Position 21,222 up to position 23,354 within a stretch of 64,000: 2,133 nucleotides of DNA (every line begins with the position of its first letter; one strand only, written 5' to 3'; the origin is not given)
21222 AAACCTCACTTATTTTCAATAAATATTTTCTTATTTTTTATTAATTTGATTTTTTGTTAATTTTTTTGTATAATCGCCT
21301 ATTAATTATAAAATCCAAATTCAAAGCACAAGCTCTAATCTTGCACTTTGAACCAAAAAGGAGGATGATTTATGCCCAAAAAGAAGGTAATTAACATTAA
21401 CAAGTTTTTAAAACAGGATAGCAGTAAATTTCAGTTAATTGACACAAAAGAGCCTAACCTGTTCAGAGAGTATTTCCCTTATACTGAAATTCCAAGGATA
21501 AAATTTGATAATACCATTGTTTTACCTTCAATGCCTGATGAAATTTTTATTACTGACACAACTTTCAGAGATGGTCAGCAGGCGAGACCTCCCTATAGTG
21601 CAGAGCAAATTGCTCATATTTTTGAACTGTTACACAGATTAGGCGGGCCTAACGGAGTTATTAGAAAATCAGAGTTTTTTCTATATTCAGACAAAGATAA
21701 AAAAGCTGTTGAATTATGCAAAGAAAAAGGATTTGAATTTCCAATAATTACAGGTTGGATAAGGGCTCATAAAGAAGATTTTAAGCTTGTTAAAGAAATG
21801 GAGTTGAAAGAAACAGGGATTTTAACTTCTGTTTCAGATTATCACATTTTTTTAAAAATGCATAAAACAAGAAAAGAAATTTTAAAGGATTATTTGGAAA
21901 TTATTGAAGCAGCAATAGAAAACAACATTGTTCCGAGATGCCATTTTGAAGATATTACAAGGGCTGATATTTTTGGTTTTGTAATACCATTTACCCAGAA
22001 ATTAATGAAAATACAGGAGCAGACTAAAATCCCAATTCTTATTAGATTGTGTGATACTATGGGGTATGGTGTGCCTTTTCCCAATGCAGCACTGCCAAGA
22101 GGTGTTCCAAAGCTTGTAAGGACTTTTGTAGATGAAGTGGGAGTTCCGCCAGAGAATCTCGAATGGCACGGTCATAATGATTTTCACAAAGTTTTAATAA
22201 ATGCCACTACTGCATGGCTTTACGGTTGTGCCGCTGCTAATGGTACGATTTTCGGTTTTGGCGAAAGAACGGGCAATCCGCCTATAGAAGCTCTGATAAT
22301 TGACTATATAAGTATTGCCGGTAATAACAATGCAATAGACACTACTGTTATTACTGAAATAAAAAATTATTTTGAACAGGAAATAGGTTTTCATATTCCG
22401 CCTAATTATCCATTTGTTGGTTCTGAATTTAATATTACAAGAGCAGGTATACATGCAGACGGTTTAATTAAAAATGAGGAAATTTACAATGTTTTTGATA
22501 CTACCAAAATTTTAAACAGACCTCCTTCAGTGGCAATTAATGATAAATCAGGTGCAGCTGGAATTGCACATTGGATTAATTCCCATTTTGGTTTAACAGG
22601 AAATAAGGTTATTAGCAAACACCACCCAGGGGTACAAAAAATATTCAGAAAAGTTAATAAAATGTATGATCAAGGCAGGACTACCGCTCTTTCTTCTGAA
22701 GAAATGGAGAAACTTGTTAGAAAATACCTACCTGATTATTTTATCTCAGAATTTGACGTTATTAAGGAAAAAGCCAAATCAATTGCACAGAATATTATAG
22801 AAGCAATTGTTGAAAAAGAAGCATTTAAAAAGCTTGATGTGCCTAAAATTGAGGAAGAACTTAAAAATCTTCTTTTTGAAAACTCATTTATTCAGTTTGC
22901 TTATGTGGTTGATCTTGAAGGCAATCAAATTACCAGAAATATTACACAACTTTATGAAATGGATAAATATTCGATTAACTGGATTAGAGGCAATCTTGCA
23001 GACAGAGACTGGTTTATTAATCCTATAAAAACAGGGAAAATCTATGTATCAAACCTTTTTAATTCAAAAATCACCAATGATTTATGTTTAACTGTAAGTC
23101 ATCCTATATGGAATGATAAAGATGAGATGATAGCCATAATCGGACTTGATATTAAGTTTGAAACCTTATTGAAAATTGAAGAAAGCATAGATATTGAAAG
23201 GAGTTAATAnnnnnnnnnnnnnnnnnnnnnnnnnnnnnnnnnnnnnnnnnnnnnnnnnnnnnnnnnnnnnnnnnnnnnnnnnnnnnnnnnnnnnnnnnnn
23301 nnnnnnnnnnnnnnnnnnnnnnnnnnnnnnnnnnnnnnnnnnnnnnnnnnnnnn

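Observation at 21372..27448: Alkylmalate synthase with a cytoplasmic Cache-like sensor in place of the LeuA regulatory domain, heading an operon with LeuC only, a thioesterase, a Ste24-like protease and an M23 peptidase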

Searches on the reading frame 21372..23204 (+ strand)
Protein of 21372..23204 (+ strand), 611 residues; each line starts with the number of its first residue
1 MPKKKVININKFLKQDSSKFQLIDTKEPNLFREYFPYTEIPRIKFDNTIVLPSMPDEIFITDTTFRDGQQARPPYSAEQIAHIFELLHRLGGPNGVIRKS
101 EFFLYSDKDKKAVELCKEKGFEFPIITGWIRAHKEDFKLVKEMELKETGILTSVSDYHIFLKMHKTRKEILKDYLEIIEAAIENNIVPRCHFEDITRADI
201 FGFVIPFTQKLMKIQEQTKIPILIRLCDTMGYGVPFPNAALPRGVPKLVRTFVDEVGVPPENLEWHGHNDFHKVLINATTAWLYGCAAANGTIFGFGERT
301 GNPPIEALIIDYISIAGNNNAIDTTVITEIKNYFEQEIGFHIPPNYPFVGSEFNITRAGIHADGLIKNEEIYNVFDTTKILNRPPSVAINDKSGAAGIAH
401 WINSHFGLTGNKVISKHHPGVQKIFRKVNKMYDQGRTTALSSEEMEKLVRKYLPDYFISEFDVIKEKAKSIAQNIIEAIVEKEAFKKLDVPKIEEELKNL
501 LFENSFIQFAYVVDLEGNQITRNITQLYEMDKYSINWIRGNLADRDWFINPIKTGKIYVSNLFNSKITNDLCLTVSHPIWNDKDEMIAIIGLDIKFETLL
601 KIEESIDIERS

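Call 3: search_protein_families(library=pfam, proteins=[window:21372-23204:+], max_evalue=0.1)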
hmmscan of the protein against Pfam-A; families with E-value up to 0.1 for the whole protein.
window:21372-23204:+ (611 aa): 5 families
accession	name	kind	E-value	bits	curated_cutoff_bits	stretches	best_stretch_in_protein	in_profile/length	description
PF00682.25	HMGL-like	-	3.8e-28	99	29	1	59-332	3-258/260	HMGL-like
PF22673.2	MCP-like_PDC_1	-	7.3e-11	42.9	27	1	528-599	36-111/113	Methyl-accepting chemotaxis protein-like, first PDC sensor domain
PF02743.24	dCache_1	-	3.1e-08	33.9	45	1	477-601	34-157/240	Cache domain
PF04055.27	Radical_SAM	-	2.3e-06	28.3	29.5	1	72-188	25-143/166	Radical SAM superfamily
PF22617.1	HCS_D2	-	0.019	15.8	27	1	357-403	10-56/82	Homocitrate synthase post-HMGL domain-like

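Call 4: search_protein_families(library=ncbifam, proteins=[window:21372-23204:+], max_evalue=0.1)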
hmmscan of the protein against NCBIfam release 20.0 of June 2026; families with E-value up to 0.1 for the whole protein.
window:21372-23204:+ (611 aa): 18 families
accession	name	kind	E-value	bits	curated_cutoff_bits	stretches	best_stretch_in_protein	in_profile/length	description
TIGR02090.1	LEU1_arch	subfamily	5.9e-38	130.9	484.75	1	59-438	2-354/363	isopropylmalate/citramalate/homocitrate synthases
NF002085.0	PRK00915.1-2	subfamily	8.1e-37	127.1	517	1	53-438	9-367/504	2-isopropylmalate synthase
TIGR02660.1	nifV_homocitr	equivalog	1.2e-36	126.8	462.9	1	58-428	2-352/365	homocitrate synthase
TIGR02146.1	LysS_fung_arch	equivalog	1.7e-32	113.1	413.55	1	60-399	1-320/344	homocitrate synthase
NF002086.0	PRK00915.1-3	equivalog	2.6e-32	112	532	1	54-453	3-385/516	2-isopropylmalate synthase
NF041069.1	IPMS_Sufob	equivalog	5.4e-27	95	600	1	59-453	2-369/371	isopropylmalate synthase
TIGR00973.1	leuA_bact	equivalog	1.8e-25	89.4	598.7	1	58-452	2-379/494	2-isopropylmalate synthase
NF002087.0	PRK00915.1-4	equivalog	6.3e-24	84.4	729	1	54-436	3-378/516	2-isopropylmalate synthase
NF042433.1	CitmalDyn_Leptosp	equivalog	1.8e-22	79.6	950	1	58-437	8-370/514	(R)-citramalate synthase CimA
NF002088.0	PRK00915.1-5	equivalog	2.9e-19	68.9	697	1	57-398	3-336/514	2-isopropylmalate synthase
NF002084.0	PRK00915.1-1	equivalog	7.2e-19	67.7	748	1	54-403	1-342/523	2-isopropylmalate synthase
TIGR00977.1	citramal_synth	equivalog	1e-17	63.7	450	1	58-463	2-401/526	citramalate synthase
NF042434.1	IPMS_Lepto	equivalog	1.1e-11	44.3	500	2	261-404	202-349/374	2-isopropylmalate synthase LeuA2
NF002991.1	PRK03739.1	subfamily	1.8e-11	43.4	455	1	265-469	239-449/550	2-isopropylmalate synthase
TIGR00970.1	leuA_yeast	equivalog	1.3e-07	30.6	697.4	1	265-469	242-456/564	2-isopropylmalate synthase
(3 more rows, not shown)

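Call 8: find_homologous_proteins(query=window:21372-23204:+, max_evalue=1e-10)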
Query window:21372-23204:+ (611 aa): 8000 proteins with E <= 1e-10 among 8000 candidates; the best 120 are listed.
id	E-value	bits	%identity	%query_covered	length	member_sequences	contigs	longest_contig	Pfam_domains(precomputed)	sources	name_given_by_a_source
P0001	0.0e+0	1402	100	100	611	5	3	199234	PF00682.26,PF02743.25,PF22673.3,PF04055.28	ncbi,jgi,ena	jgi:isopropylmalate/homocitrate/citramalate synthase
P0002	0.0e+0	1173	81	98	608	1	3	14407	PF00682.26,PF02743.25,PF22673.3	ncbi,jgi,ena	jgi:isopropylmalate/homocitrate/citramalate synthase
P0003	0.0e+0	1161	81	99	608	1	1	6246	PF00682.26,PF02743.25,PF22673.3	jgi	-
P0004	0.0e+0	1160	81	98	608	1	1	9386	PF00682.26,PF02743.25,PF22673.3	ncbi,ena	-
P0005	0.0e+0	1157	80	99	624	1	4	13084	PF00682.26,PF02743.25,PF22673.3,PF04055.28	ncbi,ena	-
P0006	0.0e+0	1151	80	99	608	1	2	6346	PF00682.26,PF02743.25,PF22673.3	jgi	jgi:isopropylmalate/homocitrate/citramalate synthase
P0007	0.0e+0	1127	79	98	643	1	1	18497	PF00682.26,PF02743.25,PF22673.3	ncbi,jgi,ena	-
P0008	0.0e+0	1092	74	99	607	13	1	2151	PF00682.26,PF02743.25,PF22673.3,PF04055.28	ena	-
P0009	0.0e+0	1087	74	99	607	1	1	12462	PF00682.26,PF02743.25,PF22673.3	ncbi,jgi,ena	-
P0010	0.0e+0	1059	72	99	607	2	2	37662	PF00682.26,PF02743.25,PF22673.3,PF04055.28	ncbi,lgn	-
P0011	1.1e-261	888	62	97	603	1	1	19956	PF00682.26,PF02743.25,PF22673.3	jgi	jgi:citrate (Re)-synthase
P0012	2.5e-261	887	63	97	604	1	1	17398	PF00682.26,PF02743.25,PF22673.3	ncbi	ncbi:MAG: triose-phosphate isomerase [Thermodesulfobacteriota bacterium]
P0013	3.4e-261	887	62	97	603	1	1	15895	PF00682.26,PF02743.25,PF22673.3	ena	-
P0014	3.7e-261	887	63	97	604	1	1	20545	PF00682.26,PF02743.25,PF22673.3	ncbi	-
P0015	3.8e-261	887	63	99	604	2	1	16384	PF00682.26,PF02743.25,PF22673.3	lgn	-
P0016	6.3e-261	886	63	97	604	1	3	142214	PF00682.26,PF02743.25,PF22673.3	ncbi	-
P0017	9.9e-261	885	63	96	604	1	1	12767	PF00682.26,PF02743.25,PF22673.3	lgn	-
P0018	1.0e-260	885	61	99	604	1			PF00682.26,PF02743.25,PF22673.3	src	-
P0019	1.5e-260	884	63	97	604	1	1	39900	PF00682.26,PF02743.25,PF22673.3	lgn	-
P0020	2.3e-260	884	62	97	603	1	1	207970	PF00682.26,PF02743.25,PF22673.3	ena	-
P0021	8.0e-260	882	62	97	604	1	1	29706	PF00682.26,PF02743.25,PF22673.3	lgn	-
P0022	1.2e-259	882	62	97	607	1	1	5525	PF00682.26,PF02743.25,PF22673.3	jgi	jgi:isopropylmalate/homocitrate/citramalate synthase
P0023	1.6e-259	881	62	97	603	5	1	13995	PF00682.26,PF02743.25,PF22673.3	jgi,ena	-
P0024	1.6e-259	881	62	97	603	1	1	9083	PF00682.26,PF02743.25,PF22673.3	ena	-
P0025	2.3e-259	881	61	97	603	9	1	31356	PF00682.26,PF02743.25,PF22673.3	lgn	-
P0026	2.9e-259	880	62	97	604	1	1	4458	PF00682.26,PF02743.25,PF22673.3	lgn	-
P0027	3.0e-259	880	62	97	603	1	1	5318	PF00682.26,PF02743.25,PF22673.3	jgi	jgi:isopropylmalate/homocitrate/citramalate synthase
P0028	3.0e-259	880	62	97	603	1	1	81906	PF00682.26,PF02743.25,PF22673.3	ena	-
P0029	4.0e-259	880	62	97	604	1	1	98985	PF00682.26,PF02743.25,PF22673.3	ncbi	-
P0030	7.8e-259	879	61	97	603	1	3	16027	PF00682.26,PF02743.25,PF22673.3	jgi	jgi:isopropylmalate/homocitrate/citramalate synthase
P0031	1.0e-258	878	62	97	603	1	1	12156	PF00682.26,PF22673.3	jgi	jgi:isopropylmalate/homocitrate/citramalate synthase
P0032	1.3e-258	878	62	97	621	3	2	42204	PF00682.26,PF02743.25,PF22673.3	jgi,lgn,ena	-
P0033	1.3e-258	878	62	97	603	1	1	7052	PF00682.26,PF02743.25,PF22673.3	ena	-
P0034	1.9e-258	878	62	97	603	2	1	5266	PF00682.26,PF22673.3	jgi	jgi:isopropylmalate/homocitrate/citramalate synthase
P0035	2.4e-258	877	62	97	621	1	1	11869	PF00682.26,PF02743.25,PF22673.3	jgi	-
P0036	2.7e-258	877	62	97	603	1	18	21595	PF00682.26,PF22673.3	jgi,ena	jgi:isopropylmalate/homocitrate/citramalate synthase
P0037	3.7e-258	877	62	97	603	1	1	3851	PF00682.26,PF22673.3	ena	-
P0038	3.7e-258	877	62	97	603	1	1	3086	PF00682.26,PF22673.3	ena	-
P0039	9.2e-258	875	63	97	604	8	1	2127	PF00682.26,PF02743.25,PF22673.3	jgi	jgi:isopropylmalate/homocitrate/citramalate synthase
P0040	2.0e-257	874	60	99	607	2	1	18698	PF00682.26,PF02743.25,PF22673.3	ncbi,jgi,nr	ncbi:MAG: histone-lysine N-methyltransferase [Deltaproteobacteria bacterium]|nr:histone-lysine N-met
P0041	2.5e-257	874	61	97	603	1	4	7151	PF00682.26,PF22673.3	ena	-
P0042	3.1e-257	874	62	96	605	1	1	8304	PF00682.26,PF02743.25,PF22673.3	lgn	-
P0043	3.5e-257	873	61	97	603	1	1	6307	PF00682.26,PF22673.3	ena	-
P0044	4.1e-257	873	62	97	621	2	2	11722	PF00682.26,PF02743.25,PF22673.3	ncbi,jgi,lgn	-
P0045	4.3e-257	873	62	97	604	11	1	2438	PF00682.26,PF02743.25,PF22673.3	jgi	jgi:isopropylmalate/homocitrate/citramalate synthase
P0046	4.7e-257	873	61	99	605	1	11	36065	PF00682.26,PF02743.25,PF22673.3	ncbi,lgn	-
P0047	5.8e-257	873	61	97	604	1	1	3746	PF00682.26,PF02743.25,PF22673.3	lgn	-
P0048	7.3e-257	872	61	97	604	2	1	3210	PF00682.26,PF02743.25,PF22673.3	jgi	jgi:isopropylmalate/homocitrate/citramalate synthase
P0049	9.2e-257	872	61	97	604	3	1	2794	PF00682.26,PF02743.25,PF22673.3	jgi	-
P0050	1.6e-256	871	62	97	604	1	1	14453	PF00682.26,PF02743.25,PF22673.3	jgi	jgi:isopropylmalate/homocitrate/citramalate synthase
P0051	3.6e-256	870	62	96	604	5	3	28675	PF00682.26,PF02743.25,PF22673.3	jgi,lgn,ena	jgi:isopropylmalate/homocitrate/citramalate synthase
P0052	4.6e-256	870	61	99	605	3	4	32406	PF00682.26,PF02743.25,PF22673.3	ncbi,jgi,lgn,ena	-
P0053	4.9e-256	870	60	99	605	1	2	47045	PF00682.26,PF02743.25,PF22673.3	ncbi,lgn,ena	-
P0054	4.9e-256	870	61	97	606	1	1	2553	PF00682.26,PF02743.25,PF22673.3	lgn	-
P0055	6.1e-256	869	62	96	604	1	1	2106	PF00682.26,PF02743.25,PF22673.3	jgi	-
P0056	7.9e-256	869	60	99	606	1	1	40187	PF00682.26,PF02743.25,PF22673.3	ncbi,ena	-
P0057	8.0e-256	869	61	97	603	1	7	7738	PF00682.26,PF02743.25,PF22673.3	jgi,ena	-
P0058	8.0e-256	869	62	97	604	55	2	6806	PF00682.26,PF02743.25,PF22673.3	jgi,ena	-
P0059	8.6e-256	869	61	96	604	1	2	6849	PF00682.26,PF02743.25,PF22673.3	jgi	-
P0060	8.8e-256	869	61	97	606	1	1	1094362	PF00682.26,PF02743.25,PF22673.3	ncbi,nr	ncbi:MAG: histone-lysine N-methyltransferase [Deltaproteobacteria bacterium]|nr:MAG: histone-lysine 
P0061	9.9e-256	869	61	99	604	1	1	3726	PF00682.26,PF02743.25,PF22673.3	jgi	jgi:isopropylmalate/homocitrate/citramalate synthase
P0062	9.9e-256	869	61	99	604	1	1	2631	PF00682.26,PF02743.25,PF22673.3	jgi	jgi:isopropylmalate/homocitrate/citramalate synthase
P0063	1.3e-255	868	61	99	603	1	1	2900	PF00682.26,PF02743.25,PF22673.3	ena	-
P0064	1.6e-255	868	61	96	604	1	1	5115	PF00682.26,PF02743.25,PF22673.3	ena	-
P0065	2.0e-255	868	61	99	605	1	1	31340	PF00682.26,PF02743.25,PF22673.3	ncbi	-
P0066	2.0e-255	868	61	99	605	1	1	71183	PF00682.26,PF02743.25,PF22673.3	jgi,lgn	jgi:isopropylmalate/homocitrate/citramalate synthase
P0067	2.1e-255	868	62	96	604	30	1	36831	PF00682.26,PF02743.25,PF22673.3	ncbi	-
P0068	2.3e-255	867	61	99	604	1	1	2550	PF00682.26,PF02743.25,PF22673.3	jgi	jgi:isopropylmalate/homocitrate/citramalate synthase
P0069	2.4e-255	867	61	96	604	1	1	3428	PF00682.26,PF02743.25,PF22673.3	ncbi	-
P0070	3.2e-255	867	61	97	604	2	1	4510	PF00682.26,PF02743.25,PF22673.3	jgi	jgi:isopropylmalate/homocitrate/citramalate synthase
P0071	3.7e-255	867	61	96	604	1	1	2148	PF00682.26,PF02743.25,PF22673.3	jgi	jgi:isopropylmalate/homocitrate/citramalate synthase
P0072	4.2e-255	867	61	97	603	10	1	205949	PF00682.26,PF02743.25,PF22673.3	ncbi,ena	-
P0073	5.4e-255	866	61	99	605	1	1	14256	PF00682.26,PF02743.25,PF22673.3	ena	-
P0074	5.6e-255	866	61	99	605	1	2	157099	PF00682.26,PF02743.25,PF22673.3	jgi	jgi:isopropylmalate/homocitrate/citramalate synthase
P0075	6.1e-255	866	62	96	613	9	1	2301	PF00682.26,PF02743.25,PF22673.3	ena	-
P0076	6.4e-255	866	61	98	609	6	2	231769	PF00682.26,PF02743.25,PF22673.3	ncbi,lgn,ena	-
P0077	6.5e-255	866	61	97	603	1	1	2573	PF00682.26,PF02743.25,PF22673.3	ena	-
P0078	7.2e-255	866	61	98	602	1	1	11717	PF00682.26,PF22673.3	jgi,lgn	jgi:isopropylmalate/homocitrate/citramalate synthase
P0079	7.5e-255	866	61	96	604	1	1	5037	PF00682.26,PF02743.25,PF22673.3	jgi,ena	-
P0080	7.6e-255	866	61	96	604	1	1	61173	PF00682.26,PF02743.25,PF22673.3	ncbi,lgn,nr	ncbi:MAG: histone-lysine N-methyltransferase [Syntrophaceae bacterium]|nr:histone-lysine N-methyltra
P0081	7.6e-255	866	62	96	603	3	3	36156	PF00682.26,PF02743.25,PF22673.3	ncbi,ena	ncbi:MAG: histone-lysine N-methyltransferase [Thermodesulfobacteriota bacterium]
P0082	7.9e-255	866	61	96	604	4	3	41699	PF00682.26,PF02743.25,PF22673.3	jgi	jgi:isopropylmalate/homocitrate/citramalate synthase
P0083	8.5e-255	866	62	97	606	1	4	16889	PF00682.26,PF02743.25,PF22673.3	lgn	-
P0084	9.8e-255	865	61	97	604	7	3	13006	PF00682.26,PF02743.25,PF22673.3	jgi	-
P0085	1.3e-254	865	61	96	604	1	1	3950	PF00682.26,PF02743.25,PF22673.3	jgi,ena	-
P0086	1.4e-254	865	60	97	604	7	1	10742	PF00682.26,PF02743.25,PF22673.3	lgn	-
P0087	1.4e-254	865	61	96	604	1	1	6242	PF00682.26,PF02743.25,PF22673.3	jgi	jgi:citrate (Re)-synthase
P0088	1.6e-254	865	61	96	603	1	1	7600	PF00682.26,PF02743.25,PF22673.3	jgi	jgi:citrate (Re)-synthase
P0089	1.7e-254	865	61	96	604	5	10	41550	PF00682.26,PF02743.25,PF22673.3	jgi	jgi:isopropylmalate/homocitrate/citramalate synthase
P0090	1.8e-254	864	60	97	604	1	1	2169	PF00682.26,PF02743.25,PF22673.3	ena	-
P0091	1.8e-254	864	61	96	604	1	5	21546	PF00682.26,PF02743.25,PF22673.3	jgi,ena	jgi:isopropylmalate/homocitrate/citramalate synthase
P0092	2.2e-254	864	61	96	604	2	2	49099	PF00682.26,PF02743.25,PF22673.3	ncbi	-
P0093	2.4e-254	864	60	97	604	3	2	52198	PF00682.26,PF02743.25,PF22673.3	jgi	jgi:isopropylmalate/homocitrate/citramalate synthase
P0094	2.5e-254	864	61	95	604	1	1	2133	PF00682.26,PF02743.25,PF22673.3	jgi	-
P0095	2.5e-254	864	61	96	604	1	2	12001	PF00682.26,PF02743.25,PF22673.3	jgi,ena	jgi:isopropylmalate/homocitrate/citramalate synthase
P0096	2.9e-254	864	61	97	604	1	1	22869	PF00682.26,PF02743.25,PF22673.3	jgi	jgi:citrate (Re)-synthase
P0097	3.2e-254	864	61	96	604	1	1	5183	PF00682.26,PF02743.25,PF22673.3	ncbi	-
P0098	3.2e-254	864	62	96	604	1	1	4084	PF00682.26,PF02743.25,PF22673.3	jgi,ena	-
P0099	4.0e-254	863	60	99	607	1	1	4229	PF00682.26,PF02743.25,PF22673.3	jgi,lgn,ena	-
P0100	4.0e-254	863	60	99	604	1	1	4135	PF00682.26,PF02743.25,PF22673.3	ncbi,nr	ncbi:MAG: histone-lysine N-methyltransferase [Deltaproteobacteria bacterium]|nr:MAG: histone-lysine 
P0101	4.2e-254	863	61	96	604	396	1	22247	PF00682.26,PF02743.25,PF22673.3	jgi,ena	-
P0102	4.3e-254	863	61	96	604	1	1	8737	PF00682.26,PF02743.25,PF22673.3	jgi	jgi:isopropylmalate/homocitrate/citramalate synthase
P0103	4.5e-254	863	61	96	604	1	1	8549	PF00682.26,PF02743.25,PF22673.3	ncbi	-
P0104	4.6e-254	863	61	97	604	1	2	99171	PF00682.26,PF02743.25,PF22673.3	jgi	jgi:isopropylmalate/homocitrate/citramalate synthase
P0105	4.7e-254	863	61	98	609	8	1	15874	PF00682.26,PF02743.25,PF22673.3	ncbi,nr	ncbi:MAG: cache domain-containing protein [Thermodesulfobacteriota bacterium]|nr:cache domain-contai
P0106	4.7e-254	863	60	99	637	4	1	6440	PF00682.26,PF02743.25,PF22673.3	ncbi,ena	-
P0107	4.7e-254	863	61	97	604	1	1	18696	PF00682.26,PF02743.25,PF22673.3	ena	-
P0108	4.9e-254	863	61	97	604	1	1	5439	PF00682.26,PF02743.25,PF22673.3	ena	-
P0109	5.9e-254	863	61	96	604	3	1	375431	PF00682.26,PF02743.25,PF22673.3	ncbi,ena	-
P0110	6.8e-254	863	61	96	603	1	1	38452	PF00682.26,PF02743.25,PF22673.3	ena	-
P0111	7.9e-254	862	60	97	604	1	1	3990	PF00682.26,PF02743.25,PF22673.3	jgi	jgi:isopropylmalate/homocitrate/citramalate synthase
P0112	8.6e-254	862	61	96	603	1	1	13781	PF00682.26,PF22673.3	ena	-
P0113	8.7e-254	862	60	96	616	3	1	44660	PF00682.26,PF02743.25,PF22673.3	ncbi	-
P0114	9.0e-254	862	60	97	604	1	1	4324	PF00682.26,PF02743.25,PF22673.3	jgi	-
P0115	1.1e-253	862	60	99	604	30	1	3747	PF00682.26,PF02743.25,PF22673.3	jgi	jgi:isopropylmalate/homocitrate/citramalate synthase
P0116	1.2e-253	862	60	97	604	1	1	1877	PF00682.26,PF02743.25,PF22673.3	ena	-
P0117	1.6e-253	861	60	99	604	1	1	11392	PF00682.26,PF02743.25,PF22673.3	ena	-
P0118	1.7e-253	861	60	97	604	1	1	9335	PF00682.26,PF02743.25,PF22673.3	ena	-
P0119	1.9e-253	861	60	96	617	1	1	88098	PF00682.26,PF02743.25,PF22673.3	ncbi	-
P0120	2.0e-253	861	60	99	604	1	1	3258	PF00682.26,PF02743.25,PF22673.3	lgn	-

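Call 10: list_cluster_members(proteins=[P0001, P0040, P0105])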
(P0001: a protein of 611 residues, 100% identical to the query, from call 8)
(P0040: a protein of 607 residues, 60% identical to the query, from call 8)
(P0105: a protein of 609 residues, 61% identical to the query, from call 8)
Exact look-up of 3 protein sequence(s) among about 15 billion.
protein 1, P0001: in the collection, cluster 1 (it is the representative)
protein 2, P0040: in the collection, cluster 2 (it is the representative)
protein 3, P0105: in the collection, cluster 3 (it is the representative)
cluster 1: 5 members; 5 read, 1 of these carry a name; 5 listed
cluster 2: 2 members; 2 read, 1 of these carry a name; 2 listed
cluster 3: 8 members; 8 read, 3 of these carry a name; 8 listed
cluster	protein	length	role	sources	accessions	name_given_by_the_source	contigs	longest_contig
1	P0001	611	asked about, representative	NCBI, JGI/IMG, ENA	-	isopropylmalate/homocitrate/citramalate synthase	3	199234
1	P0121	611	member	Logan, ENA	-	-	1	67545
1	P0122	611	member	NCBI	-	-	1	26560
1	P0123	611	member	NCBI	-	-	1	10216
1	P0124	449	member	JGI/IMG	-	-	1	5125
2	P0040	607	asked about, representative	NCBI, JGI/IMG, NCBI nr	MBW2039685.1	MAG: histone-lysine N-methyltransferase [Deltaproteobacteria bacterium] | histone-lysine N-methyltransferase [Deltaproteobacteria bacterium]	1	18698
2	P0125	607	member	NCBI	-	-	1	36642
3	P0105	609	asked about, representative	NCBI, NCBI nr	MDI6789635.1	MAG: cache domain-containing protein [Thermodesulfobacteriota bacterium] | cache domain-containing protein [Thermodesulfobacteriota bacterium]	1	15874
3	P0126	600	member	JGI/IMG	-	isopropylmalate/homocitrate/citramalate synthase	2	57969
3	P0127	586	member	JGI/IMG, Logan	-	isopropylmalate/homocitrate/citramalate synthase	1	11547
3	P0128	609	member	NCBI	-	-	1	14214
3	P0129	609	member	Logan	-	-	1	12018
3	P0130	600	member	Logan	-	-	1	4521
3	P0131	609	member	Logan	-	-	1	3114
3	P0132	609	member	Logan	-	-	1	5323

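Call 23: find_encoding_contigs(protein=P0001, flank=10000, max_places=4)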
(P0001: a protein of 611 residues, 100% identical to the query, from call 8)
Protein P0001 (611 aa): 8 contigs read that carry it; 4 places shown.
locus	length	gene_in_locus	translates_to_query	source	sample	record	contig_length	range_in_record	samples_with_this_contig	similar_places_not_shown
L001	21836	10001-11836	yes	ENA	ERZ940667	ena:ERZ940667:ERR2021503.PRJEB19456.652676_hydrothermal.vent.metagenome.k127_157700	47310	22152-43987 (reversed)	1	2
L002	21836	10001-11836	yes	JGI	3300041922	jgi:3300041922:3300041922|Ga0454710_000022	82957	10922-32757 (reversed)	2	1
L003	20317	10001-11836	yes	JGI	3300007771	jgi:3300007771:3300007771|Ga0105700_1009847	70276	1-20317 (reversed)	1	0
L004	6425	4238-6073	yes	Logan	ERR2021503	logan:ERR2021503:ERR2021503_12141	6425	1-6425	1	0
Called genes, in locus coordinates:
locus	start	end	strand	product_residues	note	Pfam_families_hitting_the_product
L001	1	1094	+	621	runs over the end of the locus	PF02550:AcetylCoA_hydro, PF13336:AcetylCoA_hyd_C, PF13302:Acetyltransf_3 (faint), PF00583:Acetyltransf_1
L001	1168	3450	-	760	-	PF01315:Ald_Xan_dh_C, PF02738:MoCoBD_1, PF20256:MoCoBD_2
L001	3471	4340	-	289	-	PF00941:FAD_binding_5, PF03450:CO_deh_flav_C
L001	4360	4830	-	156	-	PF00111:Fer2, PF01799:Fer2_2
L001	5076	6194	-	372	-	PF01966:HD, PF13286:HD_assoc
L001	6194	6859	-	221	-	PF01135:PCMT, PF00398:RrnaAD (weak), PF13847:Methyltransf_31 (weak)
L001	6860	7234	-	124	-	PF01042:Ribonuc_L-PSP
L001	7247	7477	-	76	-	PF28155:CmeU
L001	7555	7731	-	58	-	-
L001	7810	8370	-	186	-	PF02525:Flavodoxin_2, PF03358:FMN_red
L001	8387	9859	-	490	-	PF01435:Peptidase_M48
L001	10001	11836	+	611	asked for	PF00682:HMGL-like, PF04055:Radical_SAM (faint), PF02743:dCache_1, PF22673:MCP-like_PDC_1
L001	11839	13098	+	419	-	PF00330:Aconitase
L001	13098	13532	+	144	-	PF20791:Acyl-ACP_TE_C (weak), PF13279:4HBT_2, PF03061:4HBT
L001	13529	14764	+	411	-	PF16491:Peptidase_M48_N, PF01435:Peptidase_M48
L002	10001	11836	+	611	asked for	PF00682:HMGL-like, PF04055:Radical_SAM (faint), PF02743:dCache_1, PF22673:MCP-like_PDC_1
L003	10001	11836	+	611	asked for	PF00682:HMGL-like, PF04055:Radical_SAM (faint), PF02743:dCache_1, PF22673:MCP-like_PDC_1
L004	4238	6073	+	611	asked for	PF00682:HMGL-like, PF04055:Radical_SAM (faint), PF02743:dCache_1, PF22673:MCP-like_PDC_1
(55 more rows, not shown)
